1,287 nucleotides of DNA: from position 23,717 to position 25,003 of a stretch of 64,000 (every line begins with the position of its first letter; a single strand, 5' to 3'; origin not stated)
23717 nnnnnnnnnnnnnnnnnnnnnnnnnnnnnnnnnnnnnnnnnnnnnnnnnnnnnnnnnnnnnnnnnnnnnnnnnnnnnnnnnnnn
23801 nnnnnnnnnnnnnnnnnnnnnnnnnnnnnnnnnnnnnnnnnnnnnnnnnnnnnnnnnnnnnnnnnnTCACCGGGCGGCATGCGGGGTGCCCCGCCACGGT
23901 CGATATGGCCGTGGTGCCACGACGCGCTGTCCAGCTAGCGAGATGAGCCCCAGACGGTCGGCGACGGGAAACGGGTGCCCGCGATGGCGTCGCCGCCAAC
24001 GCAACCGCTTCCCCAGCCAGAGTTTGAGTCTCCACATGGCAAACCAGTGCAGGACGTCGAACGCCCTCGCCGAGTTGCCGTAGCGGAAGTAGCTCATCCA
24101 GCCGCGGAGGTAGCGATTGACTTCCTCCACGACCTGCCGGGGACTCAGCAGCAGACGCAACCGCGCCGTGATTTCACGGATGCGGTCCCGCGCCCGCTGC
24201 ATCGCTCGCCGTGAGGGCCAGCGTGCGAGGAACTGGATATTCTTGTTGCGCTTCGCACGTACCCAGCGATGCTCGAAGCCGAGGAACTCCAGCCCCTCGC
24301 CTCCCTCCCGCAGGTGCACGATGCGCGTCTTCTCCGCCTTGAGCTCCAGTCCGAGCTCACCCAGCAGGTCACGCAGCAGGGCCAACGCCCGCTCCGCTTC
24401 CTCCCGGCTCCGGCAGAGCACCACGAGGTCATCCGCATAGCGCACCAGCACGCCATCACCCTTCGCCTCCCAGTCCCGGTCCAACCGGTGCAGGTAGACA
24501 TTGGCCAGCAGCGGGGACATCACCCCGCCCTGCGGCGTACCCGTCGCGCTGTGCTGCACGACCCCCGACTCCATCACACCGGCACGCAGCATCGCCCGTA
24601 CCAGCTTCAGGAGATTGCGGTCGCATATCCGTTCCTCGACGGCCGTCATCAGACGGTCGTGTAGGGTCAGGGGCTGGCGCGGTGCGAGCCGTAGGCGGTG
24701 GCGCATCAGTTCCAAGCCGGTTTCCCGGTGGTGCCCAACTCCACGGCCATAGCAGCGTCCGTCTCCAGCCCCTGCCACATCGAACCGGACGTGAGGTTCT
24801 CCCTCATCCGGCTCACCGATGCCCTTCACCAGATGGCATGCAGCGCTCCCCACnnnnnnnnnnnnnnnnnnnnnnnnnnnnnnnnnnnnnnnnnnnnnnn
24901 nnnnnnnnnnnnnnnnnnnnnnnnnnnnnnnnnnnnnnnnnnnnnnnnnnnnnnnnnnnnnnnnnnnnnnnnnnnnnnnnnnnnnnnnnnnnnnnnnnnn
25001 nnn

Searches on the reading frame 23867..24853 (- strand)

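Call 9: search_protein_families(library=pfam, proteins=[window:23867-24853:-], max_evalue=0.01)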
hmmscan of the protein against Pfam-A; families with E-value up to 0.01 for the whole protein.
window:23867-24853:- (328 aa): 2 families
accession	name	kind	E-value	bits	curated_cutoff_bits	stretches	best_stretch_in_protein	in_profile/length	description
PF00078.32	RVT_1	-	1e-21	78.1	29.6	1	65-194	84-204/205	Reverse transcriptase (RNA-dependent DNA polymerase)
PF08388.16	GIIM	-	4.2e-14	52.7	23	1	218-290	1-73/80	Group II intron, maturase-specific domain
